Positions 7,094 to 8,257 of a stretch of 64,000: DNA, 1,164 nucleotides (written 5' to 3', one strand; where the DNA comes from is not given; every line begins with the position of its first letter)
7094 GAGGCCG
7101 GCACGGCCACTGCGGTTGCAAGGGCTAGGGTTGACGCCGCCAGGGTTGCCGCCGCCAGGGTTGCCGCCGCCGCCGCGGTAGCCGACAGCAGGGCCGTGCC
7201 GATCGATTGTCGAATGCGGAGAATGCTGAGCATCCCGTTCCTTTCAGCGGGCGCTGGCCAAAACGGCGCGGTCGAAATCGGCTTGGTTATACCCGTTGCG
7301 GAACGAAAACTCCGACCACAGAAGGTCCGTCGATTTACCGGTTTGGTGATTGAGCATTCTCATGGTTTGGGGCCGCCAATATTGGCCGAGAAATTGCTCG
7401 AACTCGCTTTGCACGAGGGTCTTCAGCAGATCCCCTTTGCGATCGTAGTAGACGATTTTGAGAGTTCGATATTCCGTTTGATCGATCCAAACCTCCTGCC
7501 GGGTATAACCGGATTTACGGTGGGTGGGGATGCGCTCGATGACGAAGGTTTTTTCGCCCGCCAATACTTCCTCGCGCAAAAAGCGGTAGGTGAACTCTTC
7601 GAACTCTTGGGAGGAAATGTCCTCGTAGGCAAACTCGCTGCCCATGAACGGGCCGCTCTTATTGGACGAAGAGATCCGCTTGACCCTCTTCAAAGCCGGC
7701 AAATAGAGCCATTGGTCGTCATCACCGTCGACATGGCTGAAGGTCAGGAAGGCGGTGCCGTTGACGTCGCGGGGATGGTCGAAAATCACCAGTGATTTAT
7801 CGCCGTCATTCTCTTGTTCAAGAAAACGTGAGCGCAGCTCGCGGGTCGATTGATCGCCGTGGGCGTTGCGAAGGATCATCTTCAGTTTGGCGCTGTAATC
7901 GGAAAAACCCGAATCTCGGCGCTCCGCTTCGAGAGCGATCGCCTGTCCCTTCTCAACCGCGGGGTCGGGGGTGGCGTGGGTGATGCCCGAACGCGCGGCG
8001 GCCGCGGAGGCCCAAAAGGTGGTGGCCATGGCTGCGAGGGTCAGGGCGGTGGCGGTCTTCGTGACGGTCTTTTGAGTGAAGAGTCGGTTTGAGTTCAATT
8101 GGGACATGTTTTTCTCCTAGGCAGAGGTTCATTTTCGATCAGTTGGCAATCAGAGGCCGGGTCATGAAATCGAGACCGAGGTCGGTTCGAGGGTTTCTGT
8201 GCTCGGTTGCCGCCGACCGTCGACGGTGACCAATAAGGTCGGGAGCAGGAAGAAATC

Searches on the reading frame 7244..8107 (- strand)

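Call 42: search_protein_families(library=pfam, proteins=[window:7244-8107:-], max_evalue=0.001)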
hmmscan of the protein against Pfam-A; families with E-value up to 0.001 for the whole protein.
window:7244-8107:- (287 aa): 2 families
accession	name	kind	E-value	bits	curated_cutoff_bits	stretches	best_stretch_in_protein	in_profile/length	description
PF17131.11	LolA_like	-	8.6e-63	211.7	30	1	102-283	2-182/184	Outer membrane lipoprotein-sorting protein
PF07044.18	DUF1329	-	5e-10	39.6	23.1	1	93-160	131-203/368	Protein of unknown function (DUF1329)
